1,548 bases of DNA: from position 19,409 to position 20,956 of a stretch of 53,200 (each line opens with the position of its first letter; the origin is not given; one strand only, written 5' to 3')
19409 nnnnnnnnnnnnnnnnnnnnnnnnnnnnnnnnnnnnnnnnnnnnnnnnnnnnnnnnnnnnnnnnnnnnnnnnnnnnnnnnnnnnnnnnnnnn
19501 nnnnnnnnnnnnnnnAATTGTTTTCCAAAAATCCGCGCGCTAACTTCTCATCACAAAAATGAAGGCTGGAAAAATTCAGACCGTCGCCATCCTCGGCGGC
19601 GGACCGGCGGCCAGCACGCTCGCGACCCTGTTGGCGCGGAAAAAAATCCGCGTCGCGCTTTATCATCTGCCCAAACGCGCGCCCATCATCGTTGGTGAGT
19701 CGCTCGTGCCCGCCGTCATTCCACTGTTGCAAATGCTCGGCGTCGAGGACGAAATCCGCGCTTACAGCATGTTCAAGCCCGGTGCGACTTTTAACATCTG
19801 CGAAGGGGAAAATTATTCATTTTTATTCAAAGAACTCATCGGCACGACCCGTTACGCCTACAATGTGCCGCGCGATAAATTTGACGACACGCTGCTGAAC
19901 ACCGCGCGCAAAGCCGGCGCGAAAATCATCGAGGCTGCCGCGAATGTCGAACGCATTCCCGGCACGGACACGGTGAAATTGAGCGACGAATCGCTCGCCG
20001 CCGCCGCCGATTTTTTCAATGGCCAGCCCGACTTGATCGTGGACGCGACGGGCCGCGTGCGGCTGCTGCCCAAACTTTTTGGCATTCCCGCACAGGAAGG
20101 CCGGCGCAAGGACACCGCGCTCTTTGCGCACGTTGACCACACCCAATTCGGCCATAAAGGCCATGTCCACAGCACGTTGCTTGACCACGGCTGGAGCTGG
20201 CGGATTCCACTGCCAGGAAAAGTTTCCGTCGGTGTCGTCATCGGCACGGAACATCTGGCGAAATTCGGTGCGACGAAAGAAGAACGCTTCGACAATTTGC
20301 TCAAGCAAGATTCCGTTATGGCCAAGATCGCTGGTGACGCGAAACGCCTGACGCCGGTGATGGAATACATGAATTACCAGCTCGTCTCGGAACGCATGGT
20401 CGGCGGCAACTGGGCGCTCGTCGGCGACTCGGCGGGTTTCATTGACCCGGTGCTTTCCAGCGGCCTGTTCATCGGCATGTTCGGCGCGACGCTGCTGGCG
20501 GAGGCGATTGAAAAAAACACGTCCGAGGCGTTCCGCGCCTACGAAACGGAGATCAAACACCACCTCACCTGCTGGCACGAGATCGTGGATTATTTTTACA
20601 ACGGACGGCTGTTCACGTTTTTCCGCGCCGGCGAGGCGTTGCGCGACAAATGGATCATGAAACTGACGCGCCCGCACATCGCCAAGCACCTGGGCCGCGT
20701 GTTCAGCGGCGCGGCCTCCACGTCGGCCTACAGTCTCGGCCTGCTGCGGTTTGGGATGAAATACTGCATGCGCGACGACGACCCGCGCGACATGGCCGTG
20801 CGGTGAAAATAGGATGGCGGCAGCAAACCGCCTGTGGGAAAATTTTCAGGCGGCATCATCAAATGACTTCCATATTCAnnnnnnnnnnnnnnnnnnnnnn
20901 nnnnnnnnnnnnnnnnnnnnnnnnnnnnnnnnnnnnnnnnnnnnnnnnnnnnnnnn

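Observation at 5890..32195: About 26-kb convergent two-operon lipid/pigment gene cluster: APE-like type II FAS core elaborated with halogenases, HxxxD acyltransferases, desaturase, deacetylase and a C45 Ntn-hydrolase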

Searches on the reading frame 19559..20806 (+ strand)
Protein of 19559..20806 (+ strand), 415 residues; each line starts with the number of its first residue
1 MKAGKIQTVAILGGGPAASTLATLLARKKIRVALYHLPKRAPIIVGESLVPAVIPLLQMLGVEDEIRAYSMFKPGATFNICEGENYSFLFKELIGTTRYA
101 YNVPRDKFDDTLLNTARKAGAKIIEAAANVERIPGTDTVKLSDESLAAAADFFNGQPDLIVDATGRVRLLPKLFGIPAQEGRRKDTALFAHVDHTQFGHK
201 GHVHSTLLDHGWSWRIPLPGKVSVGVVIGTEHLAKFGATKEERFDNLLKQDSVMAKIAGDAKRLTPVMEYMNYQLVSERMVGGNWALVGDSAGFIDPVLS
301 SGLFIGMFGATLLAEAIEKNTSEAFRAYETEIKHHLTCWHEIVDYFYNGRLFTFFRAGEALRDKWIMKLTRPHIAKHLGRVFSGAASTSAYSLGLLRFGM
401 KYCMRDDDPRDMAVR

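Call 3: search_protein_families(library=pfam, proteins=[window:19559-20806:+], max_evalue=0.01)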
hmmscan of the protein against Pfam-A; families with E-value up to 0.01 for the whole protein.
window:19559-20806:+ (415 aa): 3 families
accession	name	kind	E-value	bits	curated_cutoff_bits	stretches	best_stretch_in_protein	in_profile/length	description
PF04820.20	Trp_halogenase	-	5.8e-27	95.1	21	2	94-348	146-387/458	Tryptophan halogenase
PF01494.25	FAD_binding_3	-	4.7e-08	33.1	22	1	8-318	3-319/349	FAD binding domain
PF07992.20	Pyr_redox_2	-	0.0044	16.9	26.1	1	8-179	2-119/291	Pyridine nucleotide-disulphide oxidoreductase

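Call 6: search_protein_families(library=ncbifam, proteins=[window:19559-20806:+], max_evalue=0.01)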
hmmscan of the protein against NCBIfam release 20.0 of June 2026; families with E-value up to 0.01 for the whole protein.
window:19559-20806:+ (415 aa): 36 families (the best 25 are shown)
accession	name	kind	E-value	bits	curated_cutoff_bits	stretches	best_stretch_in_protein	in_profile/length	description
NF049967.1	QhpG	equivalog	2.8e-31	108.9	240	1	9-317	1-286/423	flavin-dependent monooxygenase QhpG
NF033113.0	halo_ClmS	equivalog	3.2e-31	108.4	900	1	7-350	3-360/570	chloramphenicol-biosynthetic FADH2-dependent halogenase CmlS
NF038171.1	maturase_LodB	equivalog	5.9e-26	91.4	400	1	9-348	2-346/361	lysine-epsilon-oxidase maturase LodB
TIGR02032.1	GG-red-SF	subfamily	2.2e-21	76.8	158.8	1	9-317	3-297/297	geranylgeranyl reductase family protein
TIGR01988.1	Ubi-OHases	subfamily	1.6e-15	56.9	224.65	1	9-337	2-340/387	ubiquinone biosynthesis hydroxylase, UbiH/UbiF/VisC/COQ6 family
NF038174.1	maturase_GoxB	equivalog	2.4e-15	56.4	400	1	8-335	2-331/358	glycine oxidase maturase GoxB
NF006593.0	PRK09126.1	equivalog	4.3e-12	45.6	420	1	117-322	114-320/393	5-demethoxyubiquinol-8 5-hydroxylase UbiM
NF005691.0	PRK07494.1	equivalog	6.4e-12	44.7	459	1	5-324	7-322/404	UbiH/UbiF family hydroxylase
TIGR01984.1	UbiH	equivalog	1.1e-10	40.9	392.2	1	122-322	113-315/382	2-octaprenyl-6-methoxyphenyl hydroxylase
NF005313.0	PRK06847.1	subfamily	1.2e-09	37.6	372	1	5-133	3-133/375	hypothetical protein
NF005599.0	PRK07333.1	equivalog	7.9e-09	34.5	549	1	97-317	113-325/414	ubiquinone biosynthesis hydroxylase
NF005720.0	PRK07538.1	subfamily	3.5e-08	32.8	400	1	7-164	3-163/418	hypothetical protein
TIGR02023.1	BchP-ChlP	subfamily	4.6e-08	32.5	343.3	1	8-128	2-114/388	geranylgeranyl diphosphate reductase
NF041080.1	DGGGPL_reductase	equivalog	1.8e-07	30.4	580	1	9-323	4-317/447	digeranylgeranylglycerophospholipid reductase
NF041160.1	DGGPL_Thplmales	equivalog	7.2e-07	28.5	780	1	9-340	6-339/396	digeranylgeranylglycerophospholipid reductase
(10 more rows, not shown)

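Call 25: find_related_loci(query=window:19559-20806:+, collection=genome_contigs, flank=10000)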
Query window:19559-20806:+ (415 aa) in genome_contigs; peptide patterns used: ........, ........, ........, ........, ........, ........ (x = any residue, [..] = any of these).
49 stretches matched a pattern; 13 encode a relative of the query (tblastn E <= 1e-3); 13 distinct loci.
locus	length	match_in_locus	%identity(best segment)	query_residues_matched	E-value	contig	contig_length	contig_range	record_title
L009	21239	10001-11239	64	5-415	8e-179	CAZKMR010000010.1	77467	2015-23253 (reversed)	MAG TPA_asm: uncultured Bifidobacterium sp. isolate SRP329715_co2_374 genome assembly, contig: NODE_665_length_77467_cov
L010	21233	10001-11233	62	6-415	2e-175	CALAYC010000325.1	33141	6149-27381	MAG TPA_asm: uncultured Verrucomicrobia bacterium isolate SRR4028131_bin.104_CONCOCT_v1.1_MAG genome assembly, contig: E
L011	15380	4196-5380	50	5-398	1e-127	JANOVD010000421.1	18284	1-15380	MAG: Chitinophagaceae bacterium isolate VAR_35_metabat_9_sub VAR_35_k141_4194277, whole genome shotgun sequence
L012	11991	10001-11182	49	6-398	1e-125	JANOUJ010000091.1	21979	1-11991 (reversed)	MAG: Chitinophagaceae bacterium isolate VAR_39_metabat_163 VAR_39_k141_6601552, whole genome shotgun sequence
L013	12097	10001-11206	47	5-405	9e-124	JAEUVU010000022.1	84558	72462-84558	MAG: Ferruginibacter sp. isolate new MAG-389 k141_3010080, whole genome shotgun sequence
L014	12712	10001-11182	49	6-398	5e-124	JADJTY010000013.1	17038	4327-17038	MAG: Chitinophagaceae bacterium isolate Hirt_18-Q3-R61-65_BATAC.207 tig00320822-10-170010, whole genome shotgun sequence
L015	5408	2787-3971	48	5-398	1e-124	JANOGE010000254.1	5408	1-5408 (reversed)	MAG: Chitinophagaceae bacterium isolate SOY_64_metabat_276 SOY_64_k141_620593, whole genome shotgun sequence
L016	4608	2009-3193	48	5-398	3e-125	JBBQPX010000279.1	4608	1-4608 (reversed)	MAG: Chitinophagales bacterium isolate Co_metawrap_1535 Cmw_1535_k141_19136993_length_4608_cov_5.9910, whole genome shot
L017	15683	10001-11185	47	5-398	1e-123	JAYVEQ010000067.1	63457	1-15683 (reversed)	MAG: Chitinophagaceae bacterium isolate GL35_DN_metabinner_2 GL35_DN_metabinner_2_66, whole genome shotgun sequence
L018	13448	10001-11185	47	5-398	4e-123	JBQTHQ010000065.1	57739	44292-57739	MAG: Bacteroidota bacterium isolate SAW253 c_000000358136, whole genome shotgun sequence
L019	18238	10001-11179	49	7-398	2e-123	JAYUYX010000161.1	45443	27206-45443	MAG: Chitinophagaceae bacterium isolate GL139_UP_metabinner_2_sub GL139_UP_metabinner_2_sub_160, whole genome shotgun se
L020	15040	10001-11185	48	5-398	2e-121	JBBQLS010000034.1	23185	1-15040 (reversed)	MAG: Chitinophagales bacterium isolate Co_metawrap_482 Cmw_482_k141_24046708_length_23185_cov_51.0000, whole genome shot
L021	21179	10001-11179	44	6-398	8e-108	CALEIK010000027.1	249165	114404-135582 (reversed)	MAG TPA_asm: uncultured Flavobacteriales bacterium isolate SRR6425777_bin.7_CONCOCT_v1.1_MAG genome assembly, contig: ER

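Call 28: search_solved_structures(query=window:19559-20806:+, max_evalue=0.001)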
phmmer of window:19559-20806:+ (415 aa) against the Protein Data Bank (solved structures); distinct sequences matched with E-value up to 0.001: 33.
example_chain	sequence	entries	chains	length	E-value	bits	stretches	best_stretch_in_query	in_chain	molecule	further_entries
8zop_A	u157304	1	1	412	2.1e-37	132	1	9-348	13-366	Halogenase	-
7fco_A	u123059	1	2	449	9.7e-29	103.5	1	9-356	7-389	ChlB4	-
5dbj_E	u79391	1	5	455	4.8e-28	101.2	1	9-356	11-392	FADH2-dependent halogenase PltA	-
5buk_A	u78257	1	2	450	6.1e-26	94.3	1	9-356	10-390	FADH2-dependent halogenase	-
3nix_A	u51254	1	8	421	1.7e-24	89.6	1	8-355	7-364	Flavoprotein/dehydrogenase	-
3e1t_A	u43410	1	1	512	1.1e-23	86.9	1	9-319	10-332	Halogenase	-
3i3l_A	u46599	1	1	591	1.2e-22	83.5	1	8-347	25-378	Alkylhalidase CmlS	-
8gu0_A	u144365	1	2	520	2.7e-21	79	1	8-329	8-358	Non-heme halogenase radH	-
5bul_A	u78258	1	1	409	7.5e-13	51.2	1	9-366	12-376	flavin-dependent halogenase triple mutant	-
5bva_A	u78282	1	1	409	4.7e-10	42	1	9-320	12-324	flavin-dependent halogenase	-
5uao_A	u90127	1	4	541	6.8e-10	41.5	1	98-355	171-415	Tryptophane-5-halogenase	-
9lu2_A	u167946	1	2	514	1.4e-08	37.1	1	87-322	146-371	L11-2 tryptophan halogenase putative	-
7xgb_A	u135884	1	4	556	1.1e-07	34.1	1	202-341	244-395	Tetracycline 7-halogenase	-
7v0b_A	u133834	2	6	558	1.2e-07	34.1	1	202-341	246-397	Tetracycline 7-halogenase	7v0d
2pyx_A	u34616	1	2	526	1.3e-07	34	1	159-346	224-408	Tryptophan halogenase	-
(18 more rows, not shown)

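Call 49: search_protein_families(library=ncbifam, proteins=[L019:229-1743:-, L019:1846-5685:-, L019:5689-6894:-, L019:6964-8640:-, L019:8792-9844:+, L019:9971-11257:+, L019:13203-13970:-, L019:14367-15830:-, L019:15827-16687:-, L019:16684-18174:-], max_evalue=0.00001)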
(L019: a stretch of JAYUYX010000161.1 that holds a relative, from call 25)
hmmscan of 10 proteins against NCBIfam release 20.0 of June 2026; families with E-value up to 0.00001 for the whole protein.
L019:229-1743:- (504 aa): 22 families
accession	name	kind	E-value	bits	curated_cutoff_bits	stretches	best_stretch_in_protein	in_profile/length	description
TIGR02730.1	carot_isom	equivalog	1.2e-35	123.3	586.9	1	5-486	1-483/493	carotenoid isomerase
TIGR02733.1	desat_CrtD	equivalog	2.5e-31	108.9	549.7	2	223-489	236-486/492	C-3',4' desaturase CrtD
NF045637.1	carotdesatCrtDProt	equivalog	1.7e-21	76.4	580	2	199-486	202-477/485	1-hydroxycarotenoid 3,4-desaturase CrtD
TIGR02734.1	crtI_fam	subfamily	2.4e-18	66.1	238.1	1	7-319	1-321/504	phytoene desaturase family protein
NF058655.1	CrtID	equivalog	8.2e-17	61.2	640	2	7-57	1-51/478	bifunctional phytoene desaturase/3,4-desaturase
NF045689.1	BCarotKetCrtO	equivalog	1.5e-16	60.1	1000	1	4-45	3-44/563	beta-carotene ketolase CrtO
NF005560.0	PRK07233.1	equivalog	1.1e-12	47.5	252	1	6-86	2-80/435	hypothetical protein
NF042421.1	hydcarot_desat_CrtD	equivalog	2.8e-11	42.6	500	1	7-134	4-126/487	1-hydroxycarotenoid 3,4-desaturase CrtD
TIGR03467.1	HpnE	equivalog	6.5e-10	38.9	283.05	1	7-78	1-72/430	hydroxysqualene dehydroxylase HpnE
NF005548.0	PRK07208.1-4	equivalog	9.6e-08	31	389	0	6-58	5-57/488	hypothetical protein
NF009478.0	PRK12844.1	equivalog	3.8e-07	28.8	789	0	3-42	7-46/559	3-ketosteroid-delta-1-dehydrogenase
TIGR00031.1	UDP-GALP_mutase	equivalog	5.3e-07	28.9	303.75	1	5-56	2-55/378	UDP-galactopyranose mutase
TIGR02731.1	phytoene_desat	equivalog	1.6e-06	27.2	569.4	0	7-86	2-80/453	15-cis-phytoene desaturase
TIGR00275.1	TIGR00275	subfamily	2e-06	26.9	183.8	0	7-41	1-35/401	aminoacetone oxidase family FAD-binding enzyme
NF053556.1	prodigi_MAP_PigB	equivalog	2.7e-06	26.1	850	1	2-92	152-240/659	prodigiosin MAP biosynthesis oxidoreductase PigB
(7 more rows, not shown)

L019:1846-5685:- (1279 aa): 25 families
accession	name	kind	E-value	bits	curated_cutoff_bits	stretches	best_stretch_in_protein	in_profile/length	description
TIGR00921.1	2A067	subfamily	8.8e-41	139.7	351.9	2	637-804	556-731/733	hydrophobe/amphiphile efflux-3 (HAE3) family transporter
TIGR03480.1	HpnN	hypoth_equivalog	2.6e-23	82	751.85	2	659-803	711-855/862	hopanoid biosynthesis associated RND transporter like protein HpnN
TIGR00530.1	AGP_acyltrn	subfamily_domain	2.9e-20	72.3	102.95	1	881-1000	4-129/130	1-acylglycerol-3-phosphate O-acyltransferase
NF045600.2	BstA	equivalog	1.5e-19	69.5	1400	1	653-801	742-891/903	sterol transporter cytoplasmic membrane protein BstA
TIGR00833.1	actII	subfamily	4.4e-19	68.3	874.7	2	652-803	165-328/910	MMPL family RND transporter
NF043040.1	corrin_prot_MT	hypoth_equivalog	6e-15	55.3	180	1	1096-1237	32-179/216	corrinoid protein-associated methyltransferase CpaM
TIGR01983.1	UbiG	equivalog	6.2e-13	48.6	102.95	1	1091-1211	37-157/228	bifunctional 2-polyprenyl-6-hydroxyphenol methylase/3-demethylubiquinol 3-O-methyltransferase UbiG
NF005291.0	PRK06814.1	equivalog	1.5e-12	46.3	1349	1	821-1028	380-587/1140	acyl-[ACP]--phospholipid O-acyltransferase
NF006386.0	PRK08633.1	equivalog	4.2e-12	44.6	1221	1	891-1002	439-553/1147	acyl-[ACP]--phospholipid O-acyltransferase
NF041650.1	nod_mtase_NodS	equivalog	2.9e-09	36.9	300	1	1108-1206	42-140/190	nodulation methyltransferase NodS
NF052374.1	HopndTporHpnN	equivalog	7.8e-09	34.2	1100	1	659-798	711-848/858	hopanoid transporter HpnN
NF002463.0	PRK01683.1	equivalog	1.4e-08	34.7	297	1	1106-1217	33-140/258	trans-aconitate 2-methyltransferase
TIGR02072.1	BioC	equivalog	7.1e-08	32.5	184.95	1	1106-1205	36-132/244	malonyl-ACP O-methyltransferase BioC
NF005959.0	PRK08043.1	equivalog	8.9e-08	30.8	886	1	884-1028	18-169/719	bifunctional acyl-ACP--phospholipid O-acyltransferase/long-chain-fatty-acid--ACP ligase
NF011593.0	PRK15018.1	equivalog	1.3e-07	31.6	501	1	868-1029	41-206/245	1-acylglycerol-3-phosphate O-acyltransferase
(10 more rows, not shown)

L019:5689-6894:- (401 aa): 12 families
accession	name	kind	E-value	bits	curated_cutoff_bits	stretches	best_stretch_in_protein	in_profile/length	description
TIGR04182.1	glyco_TIGR04182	equivalog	2.9e-27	95.8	325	1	16-229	2-212/293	S-layer glycoprotein N-glycosyltransferase AglJ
NF058614.1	PPMAGASynPpgS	equivalog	1.6e-20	73.5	370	1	17-131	3-117/226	polyprenyl-phospho-N-acetylgalactosaminyl synthase PpgS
TIGR03937.1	PgaC_IcaA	equivalog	1.9e-10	40.3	422.3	1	11-102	42-137/407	poly-beta-1,6-N-acetyl-D-glucosamine synthase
NF041391.1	DPhHxTase_Halo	equivalog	5.6e-08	32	375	1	22-205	3-182/213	dolichyl-phosphate hexose transferase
NF047382.1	T4SS_eff_BspA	equivalog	7e-08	32.5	300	1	271-386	42-164/179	type IV secretion system effector BspA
NF041875.1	EPS_EpsD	equivalog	8.6e-08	31.9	370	1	18-131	3-120/325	exopolysaccharide biosynthesis glycosyltransferase EpsD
NF041865.1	EpsU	equivalog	9.9e-08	31.4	700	1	14-122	39-154/394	exopolysaccharide biosynthesis GT2 family glycosyltransferase EpsU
TIGR04283.1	glyco_like_mftF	equivalog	1.8e-07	31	182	1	18-79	3-64/221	TIGR04283 family arsenosugar biosynthesis glycosyltransferase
TIGR03111.1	glyc2_xrt_Gpos1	hypoth_equivalog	2.8e-07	29.7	363.95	1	16-120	51-161/439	TIGR03111 family XrtG-associated glycosyltransferase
NF047588.1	GlcsyltransPgfSStrep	equivalog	6.1e-07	28.9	500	1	18-131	5-125/308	glycosyltransferase PgfS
TIGR01556.1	rhamnosyltran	subfamily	8.2e-07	28.5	200.55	1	26-132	7-116/281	rhamnosyltransferase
NF007482.0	PRK10073.1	equivalog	1.2e-06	27.8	423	1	15-86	7-84/334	glycosyltransferase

L019:6964-8640:- (558 aa): 25 families
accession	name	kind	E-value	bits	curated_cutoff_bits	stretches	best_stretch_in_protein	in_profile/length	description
TIGR02734.1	crtI_fam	subfamily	1.6e-47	162.4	238.1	1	6-504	1-489/504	phytoene desaturase family protein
TIGR02730.1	carot_isom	equivalog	3.2e-45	154.9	586.9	1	4-503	1-488/493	carotenoid isomerase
TIGR02733.1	desat_CrtD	equivalog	2e-39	135.6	549.7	2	226-504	234-489/492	C-3',4' desaturase CrtD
NF058655.1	CrtID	equivalog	1.8e-29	102.9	640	1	7-484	2-461/478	bifunctional phytoene desaturase/3,4-desaturase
NF045637.1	carotdesatCrtDProt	equivalog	3.8e-29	101.6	580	1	7-504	2-483/485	1-hydroxycarotenoid 3,4-desaturase CrtD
NF045689.1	BCarotKetCrtO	equivalog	5e-23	81.5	1000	1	166-283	184-300/563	beta-carotene ketolase CrtO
NF042421.1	hydcarot_desat_CrtD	equivalog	5.3e-23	81.2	500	1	6-489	4-468/487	1-hydroxycarotenoid 3,4-desaturase CrtD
NF005560.0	PRK07233.1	equivalog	8.5e-15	54.5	252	1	7-84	4-79/435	hypothetical protein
NF003585.0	PRK05249.1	equivalog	7.2e-11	41.4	465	1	2-43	5-46/464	Si-specific NAD(P)(+) transhydrogenase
NF006130.0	PRK08274.1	equivalog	2.2e-10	40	369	0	209-278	117-187/467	FAD-dependent tricarballylate dehydrogenase TcuA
NF005545.0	PRK07208.1-1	equivalog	7.4e-10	37.8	451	1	3-57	7-62/504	hypothetical protein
TIGR00275.1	TIGR00275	subfamily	3.3e-09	36.1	183.8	0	6-35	1-30/401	aminoacetone oxidase family FAD-binding enzyme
TIGR03467.1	HpnE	equivalog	3.6e-09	36.5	283.05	1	7-57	2-54/430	hydroxysqualene dehydroxylase HpnE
NF005548.0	PRK07208.1-4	equivalog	1.3e-08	33.9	389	1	5-58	5-58/488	hypothetical protein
NF004789.0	PRK06134.1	subfamily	2.7e-08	32.8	747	1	2-40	11-49/581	FAD-dependent oxidoreductase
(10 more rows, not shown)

L019:8792-9844:+ (350 aa): 0 families

L019:9971-11257:+ (428 aa): 18 families
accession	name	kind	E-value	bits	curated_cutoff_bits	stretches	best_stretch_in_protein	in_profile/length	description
NF033113.0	halo_ClmS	equivalog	9e-36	123.5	900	1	11-331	3-330/570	chloramphenicol-biosynthetic FADH2-dependent halogenase CmlS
NF049967.1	QhpG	equivalog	1.5e-35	122.9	240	1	13-324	1-288/423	flavin-dependent monooxygenase QhpG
TIGR02032.1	GG-red-SF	subfamily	7.6e-28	98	158.8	1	15-322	5-297/297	geranylgeranyl reductase family protein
NF038171.1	maturase_LodB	equivalog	4.4e-26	91.8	400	1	13-352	2-345/361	lysine-epsilon-oxidase maturase LodB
NF038174.1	maturase_GoxB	equivalog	2.4e-19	69.6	400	1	12-335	2-326/358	glycine oxidase maturase GoxB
TIGR01988.1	Ubi-OHases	subfamily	5.7e-11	41.9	224.65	1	13-347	2-345/387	ubiquinone biosynthesis hydroxylase, UbiH/UbiF/VisC/COQ6 family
TIGR01984.1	UbiH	equivalog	1.2e-10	40.7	392.2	1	13-338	2-331/382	2-octaprenyl-6-methoxyphenyl hydroxylase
NF005691.0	PRK07494.1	equivalog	1.7e-10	40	459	1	6-337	4-335/404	UbiH/UbiF family hydroxylase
NF005313.0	PRK06847.1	subfamily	5.6e-09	35.4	372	1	9-128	3-124/375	hypothetical protein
NF041160.1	DGGPL_Thplmales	equivalog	4.3e-08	32.5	780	1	12-347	5-339/396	digeranylgeranylglycerophospholipid reductase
NF006593.0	PRK09126.1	equivalog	1.1e-07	31.1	420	0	161-328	156-321/393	5-demethoxyubiquinol-8 5-hydroxylase UbiM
NF004833.1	PRK06185.1-1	subfamily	3.5e-07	29.3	488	0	10-71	2-64/403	FAD-dependent oxidoreductase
NF004834.1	PRK06185.1-3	subfamily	4.4e-07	29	500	0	7-72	4-70/420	FAD-dependent oxidoreductase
NF006091.0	PRK08243.1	subfamily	6.9e-07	28.4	351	0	11-85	3-80/393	4-hydroxybenzoate 3-monooxygenase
NF004835.0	PRK06185.1-4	equivalog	9.1e-07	28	601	0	5-70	5-71/411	FAD-dependent oxidoreductase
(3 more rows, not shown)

L019:13203-13970:- (255 aa): 0 families

L019:14367-15830:- (487 aa): 3 families
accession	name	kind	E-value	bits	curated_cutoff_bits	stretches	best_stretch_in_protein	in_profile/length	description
NF047738.1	antiphage_MADS2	equivalog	2e-30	105.7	720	2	24-192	197-360/654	methylation-associated defense system DNA methyltransferase MAD2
TIGR00497.1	hsdM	equivalog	6.2e-23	81.3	242.75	1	94-409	149-458/515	type I restriction-modification system subunit M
NF033452.1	BREX_1_MTaseX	exception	1.4e-06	26.5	500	1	245-385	503-634/1210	BREX-1 system adenine-specific DNA-methyltransferase PglX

L019:15827-16687:- (286 aa): 0 families

L019:16684-18174:- (496 aa): 1 family
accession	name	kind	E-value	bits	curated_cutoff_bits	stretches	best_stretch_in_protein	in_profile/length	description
TIGR04435.1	restrict_AAA_1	hypoth_equivalog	3.2e-31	108.7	300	1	262-406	381-529/568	restriction system-associated AAA family ATPase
